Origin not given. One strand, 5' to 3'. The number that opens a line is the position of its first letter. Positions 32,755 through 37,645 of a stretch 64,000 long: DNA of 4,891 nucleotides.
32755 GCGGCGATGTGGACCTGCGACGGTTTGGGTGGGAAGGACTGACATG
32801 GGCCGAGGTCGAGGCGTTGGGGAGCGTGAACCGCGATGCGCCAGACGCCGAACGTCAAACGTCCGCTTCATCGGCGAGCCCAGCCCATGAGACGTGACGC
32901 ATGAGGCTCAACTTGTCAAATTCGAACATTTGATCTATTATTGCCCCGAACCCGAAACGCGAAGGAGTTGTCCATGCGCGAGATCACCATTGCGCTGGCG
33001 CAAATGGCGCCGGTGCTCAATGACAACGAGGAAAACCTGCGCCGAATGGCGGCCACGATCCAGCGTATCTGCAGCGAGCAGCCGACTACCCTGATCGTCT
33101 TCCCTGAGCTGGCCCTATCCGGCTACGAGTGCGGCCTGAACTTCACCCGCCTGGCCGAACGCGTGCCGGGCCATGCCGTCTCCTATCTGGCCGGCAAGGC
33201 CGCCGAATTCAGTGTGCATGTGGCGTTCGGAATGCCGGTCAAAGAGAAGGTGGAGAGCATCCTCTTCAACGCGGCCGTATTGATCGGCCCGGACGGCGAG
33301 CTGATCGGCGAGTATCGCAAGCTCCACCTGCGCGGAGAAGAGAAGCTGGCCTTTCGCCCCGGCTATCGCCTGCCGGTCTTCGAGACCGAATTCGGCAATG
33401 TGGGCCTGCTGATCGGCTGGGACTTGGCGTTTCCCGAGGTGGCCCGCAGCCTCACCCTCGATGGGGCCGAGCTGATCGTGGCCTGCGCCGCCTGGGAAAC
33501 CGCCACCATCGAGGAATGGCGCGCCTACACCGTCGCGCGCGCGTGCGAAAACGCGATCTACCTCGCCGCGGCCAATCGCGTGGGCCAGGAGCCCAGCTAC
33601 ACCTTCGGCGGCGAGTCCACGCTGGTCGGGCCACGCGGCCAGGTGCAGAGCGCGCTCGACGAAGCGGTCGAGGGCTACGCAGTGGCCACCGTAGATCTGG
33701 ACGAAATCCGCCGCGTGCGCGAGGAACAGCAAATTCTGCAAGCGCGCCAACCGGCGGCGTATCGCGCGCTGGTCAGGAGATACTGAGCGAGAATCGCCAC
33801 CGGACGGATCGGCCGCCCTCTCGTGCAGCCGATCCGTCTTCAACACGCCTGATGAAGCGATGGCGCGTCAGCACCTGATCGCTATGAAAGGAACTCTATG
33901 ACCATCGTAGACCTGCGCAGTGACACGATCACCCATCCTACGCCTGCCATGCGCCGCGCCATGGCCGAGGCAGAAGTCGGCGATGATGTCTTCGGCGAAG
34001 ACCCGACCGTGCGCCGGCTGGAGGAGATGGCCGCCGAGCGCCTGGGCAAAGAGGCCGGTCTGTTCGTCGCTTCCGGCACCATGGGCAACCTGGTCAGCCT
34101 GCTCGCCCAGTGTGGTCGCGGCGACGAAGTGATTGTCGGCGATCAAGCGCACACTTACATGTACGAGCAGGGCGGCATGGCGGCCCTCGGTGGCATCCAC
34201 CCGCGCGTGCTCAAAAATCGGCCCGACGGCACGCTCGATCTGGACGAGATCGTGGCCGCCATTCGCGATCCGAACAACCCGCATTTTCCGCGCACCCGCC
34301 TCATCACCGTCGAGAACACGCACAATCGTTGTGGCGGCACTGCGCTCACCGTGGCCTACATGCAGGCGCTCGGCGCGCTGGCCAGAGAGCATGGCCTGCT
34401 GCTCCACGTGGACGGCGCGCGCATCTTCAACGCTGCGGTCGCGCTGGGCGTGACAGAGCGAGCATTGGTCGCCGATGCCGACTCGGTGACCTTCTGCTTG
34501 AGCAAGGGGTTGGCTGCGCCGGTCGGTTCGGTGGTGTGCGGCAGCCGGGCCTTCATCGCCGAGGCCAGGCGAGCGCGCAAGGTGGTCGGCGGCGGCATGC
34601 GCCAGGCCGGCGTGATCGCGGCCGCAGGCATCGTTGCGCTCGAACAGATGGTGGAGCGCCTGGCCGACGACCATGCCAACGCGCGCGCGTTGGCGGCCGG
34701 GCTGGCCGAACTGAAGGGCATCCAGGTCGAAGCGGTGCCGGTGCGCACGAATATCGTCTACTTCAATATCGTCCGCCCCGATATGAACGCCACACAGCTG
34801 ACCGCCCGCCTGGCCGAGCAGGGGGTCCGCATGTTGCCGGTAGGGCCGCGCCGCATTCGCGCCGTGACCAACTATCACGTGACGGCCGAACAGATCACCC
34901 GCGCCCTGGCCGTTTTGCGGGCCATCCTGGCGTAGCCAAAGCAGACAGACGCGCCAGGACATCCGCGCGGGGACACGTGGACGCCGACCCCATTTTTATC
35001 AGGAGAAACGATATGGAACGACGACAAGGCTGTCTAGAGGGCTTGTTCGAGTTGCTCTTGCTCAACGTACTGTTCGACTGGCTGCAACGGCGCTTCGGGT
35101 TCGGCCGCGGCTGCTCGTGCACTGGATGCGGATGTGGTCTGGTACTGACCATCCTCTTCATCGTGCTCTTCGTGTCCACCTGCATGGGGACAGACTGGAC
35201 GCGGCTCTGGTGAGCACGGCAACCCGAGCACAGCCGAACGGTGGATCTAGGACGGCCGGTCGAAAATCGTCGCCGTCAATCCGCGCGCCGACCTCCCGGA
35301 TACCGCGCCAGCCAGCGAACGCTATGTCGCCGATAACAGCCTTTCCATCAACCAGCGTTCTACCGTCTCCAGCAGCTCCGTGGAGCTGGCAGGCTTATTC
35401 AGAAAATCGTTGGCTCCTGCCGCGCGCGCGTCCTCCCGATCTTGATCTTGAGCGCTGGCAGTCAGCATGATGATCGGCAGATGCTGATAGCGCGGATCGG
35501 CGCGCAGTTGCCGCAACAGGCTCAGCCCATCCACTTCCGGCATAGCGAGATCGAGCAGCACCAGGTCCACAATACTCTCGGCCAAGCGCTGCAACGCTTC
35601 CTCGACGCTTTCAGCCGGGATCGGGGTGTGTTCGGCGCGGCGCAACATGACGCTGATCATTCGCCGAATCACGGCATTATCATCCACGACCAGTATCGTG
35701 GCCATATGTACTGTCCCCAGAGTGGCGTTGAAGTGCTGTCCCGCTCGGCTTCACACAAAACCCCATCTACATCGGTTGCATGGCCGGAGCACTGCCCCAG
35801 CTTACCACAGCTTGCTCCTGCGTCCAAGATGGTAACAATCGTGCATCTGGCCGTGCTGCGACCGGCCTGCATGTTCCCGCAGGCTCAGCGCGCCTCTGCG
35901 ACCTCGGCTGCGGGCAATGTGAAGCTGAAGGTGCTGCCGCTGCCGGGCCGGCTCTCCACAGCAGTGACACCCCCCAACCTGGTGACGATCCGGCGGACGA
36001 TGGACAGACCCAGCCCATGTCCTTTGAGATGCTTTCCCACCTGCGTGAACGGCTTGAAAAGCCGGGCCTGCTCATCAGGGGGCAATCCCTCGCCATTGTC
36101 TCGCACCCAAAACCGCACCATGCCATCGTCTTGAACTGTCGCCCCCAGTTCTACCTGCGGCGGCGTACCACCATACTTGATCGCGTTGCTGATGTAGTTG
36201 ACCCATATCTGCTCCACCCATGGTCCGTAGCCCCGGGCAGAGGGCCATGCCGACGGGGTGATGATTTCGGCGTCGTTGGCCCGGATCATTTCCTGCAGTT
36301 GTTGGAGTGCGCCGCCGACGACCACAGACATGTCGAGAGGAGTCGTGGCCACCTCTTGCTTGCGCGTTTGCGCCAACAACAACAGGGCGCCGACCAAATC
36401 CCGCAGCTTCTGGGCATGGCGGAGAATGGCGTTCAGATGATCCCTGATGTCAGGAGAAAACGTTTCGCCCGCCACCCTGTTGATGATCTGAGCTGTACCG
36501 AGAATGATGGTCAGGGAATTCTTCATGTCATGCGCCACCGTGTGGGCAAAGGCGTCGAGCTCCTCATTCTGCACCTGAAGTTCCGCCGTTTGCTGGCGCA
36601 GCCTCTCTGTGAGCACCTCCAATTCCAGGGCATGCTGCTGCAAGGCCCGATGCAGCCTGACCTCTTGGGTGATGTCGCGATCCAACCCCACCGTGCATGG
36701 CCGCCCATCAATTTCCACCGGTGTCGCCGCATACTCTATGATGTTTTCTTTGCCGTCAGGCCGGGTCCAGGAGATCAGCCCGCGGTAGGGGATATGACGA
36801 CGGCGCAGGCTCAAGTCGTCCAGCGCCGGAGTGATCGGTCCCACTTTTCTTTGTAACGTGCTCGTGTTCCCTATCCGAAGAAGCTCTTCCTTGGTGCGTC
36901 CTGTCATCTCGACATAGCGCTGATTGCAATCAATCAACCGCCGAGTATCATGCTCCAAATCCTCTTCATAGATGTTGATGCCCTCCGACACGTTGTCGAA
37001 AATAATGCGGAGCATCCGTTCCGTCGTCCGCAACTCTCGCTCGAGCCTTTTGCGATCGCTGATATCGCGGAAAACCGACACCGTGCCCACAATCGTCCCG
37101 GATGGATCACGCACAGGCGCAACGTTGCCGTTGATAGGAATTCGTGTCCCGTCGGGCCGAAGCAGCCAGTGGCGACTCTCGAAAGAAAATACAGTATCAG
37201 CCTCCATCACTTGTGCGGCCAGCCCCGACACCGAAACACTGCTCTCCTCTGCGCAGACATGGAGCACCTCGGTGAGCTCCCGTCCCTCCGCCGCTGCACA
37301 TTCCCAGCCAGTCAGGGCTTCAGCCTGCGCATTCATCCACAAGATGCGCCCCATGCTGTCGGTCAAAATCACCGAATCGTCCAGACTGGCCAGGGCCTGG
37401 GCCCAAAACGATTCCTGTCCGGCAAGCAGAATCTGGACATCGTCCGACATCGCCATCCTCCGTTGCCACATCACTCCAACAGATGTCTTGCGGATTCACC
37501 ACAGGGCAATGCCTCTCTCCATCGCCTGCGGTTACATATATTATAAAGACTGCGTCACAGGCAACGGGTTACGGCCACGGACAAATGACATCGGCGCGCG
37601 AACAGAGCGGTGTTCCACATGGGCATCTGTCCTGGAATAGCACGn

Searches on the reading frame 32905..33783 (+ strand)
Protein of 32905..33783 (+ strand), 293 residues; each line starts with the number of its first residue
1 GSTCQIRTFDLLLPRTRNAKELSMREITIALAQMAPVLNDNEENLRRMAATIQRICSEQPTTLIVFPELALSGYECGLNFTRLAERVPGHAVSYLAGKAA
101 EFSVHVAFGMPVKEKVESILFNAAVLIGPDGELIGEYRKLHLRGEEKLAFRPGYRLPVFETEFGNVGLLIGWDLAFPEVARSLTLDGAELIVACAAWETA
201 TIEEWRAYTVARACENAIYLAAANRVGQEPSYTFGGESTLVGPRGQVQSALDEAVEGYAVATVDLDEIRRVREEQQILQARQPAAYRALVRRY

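Call 18: search_protein_families(library=pfam, proteins=[window:32905-33783:+], max_evalue=0.00001)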
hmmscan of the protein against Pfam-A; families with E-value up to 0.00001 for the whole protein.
window:32905-33783:+ (293 aa): 1 family
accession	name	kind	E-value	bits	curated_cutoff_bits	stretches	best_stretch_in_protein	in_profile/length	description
PF00795.27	CN_hydrolase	-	1.8e-54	185.2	23.2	1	28-272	1-255/256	Carbon-nitrogen hydrolase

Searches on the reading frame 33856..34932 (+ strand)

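Call 18: search_protein_families(library=pfam, proteins=[window:33856-34932:+], max_evalue=0.00001)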
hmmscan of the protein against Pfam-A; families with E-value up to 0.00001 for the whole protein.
window:33856-34932:+ (359 aa): 5 families
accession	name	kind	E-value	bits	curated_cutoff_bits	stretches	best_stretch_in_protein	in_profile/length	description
PF01212.27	Beta_elim_lyase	-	2.7e-109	365.4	27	1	19-303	1-285/288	Beta-eliminating lyase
PF00155.27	Aminotran_1_2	-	3.3e-19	69.7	19.7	1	28-353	18-360/361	Aminotransferase class I and II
PF01041.23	DegT_DnrJ_EryC1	-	3.1e-11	43.5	19.8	0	46-193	20-152/360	DegT/DnrJ/EryC1/StrS aminotransferase family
PF00202.27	Aminotran_3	-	5.5e-07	29.1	30.5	1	152-358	196-403/403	Aminotransferase class-III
PF00266.25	Aminotran_5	-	6.6e-06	25.8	21.5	0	70-266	66-248/371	Aminotransferase class-V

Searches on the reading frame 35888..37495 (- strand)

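Call 19: search_protein_families(library=pfam, proteins=[window:35888-37495:-], max_evalue=0.00001)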
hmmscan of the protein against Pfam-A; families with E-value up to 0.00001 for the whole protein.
window:35888-37495:- (536 aa): 7 families
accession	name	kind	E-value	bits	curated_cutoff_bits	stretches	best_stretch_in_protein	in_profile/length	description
PF02518.31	HATPase_c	-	1.3e-24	87.2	26.4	1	426-530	5-110/111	Histidine kinase-, DNA gyrase B-, and HSP90-like ATPase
PF13426.13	PAS_9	-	3.8e-18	66.1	27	1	40-147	2-103/103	PAS domain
PF00989.32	PAS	-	4.5e-16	59.3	22.6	1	31-145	3-113/113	PAS fold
PF08448.16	PAS_4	-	7.4e-14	52.4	23.1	1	36-150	2-110/110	PAS fold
PF13188.13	PAS_8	-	4.1e-12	46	21.8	0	30-83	2-55/65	PAS domain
PF00512.31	HisKA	-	6e-09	36.3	26.9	1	314-376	3-62/66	His Kinase A (phospho-acceptor) domain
PF12860.13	PAS_7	-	2e-07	31.6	27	0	35-152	1-114/115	PAS fold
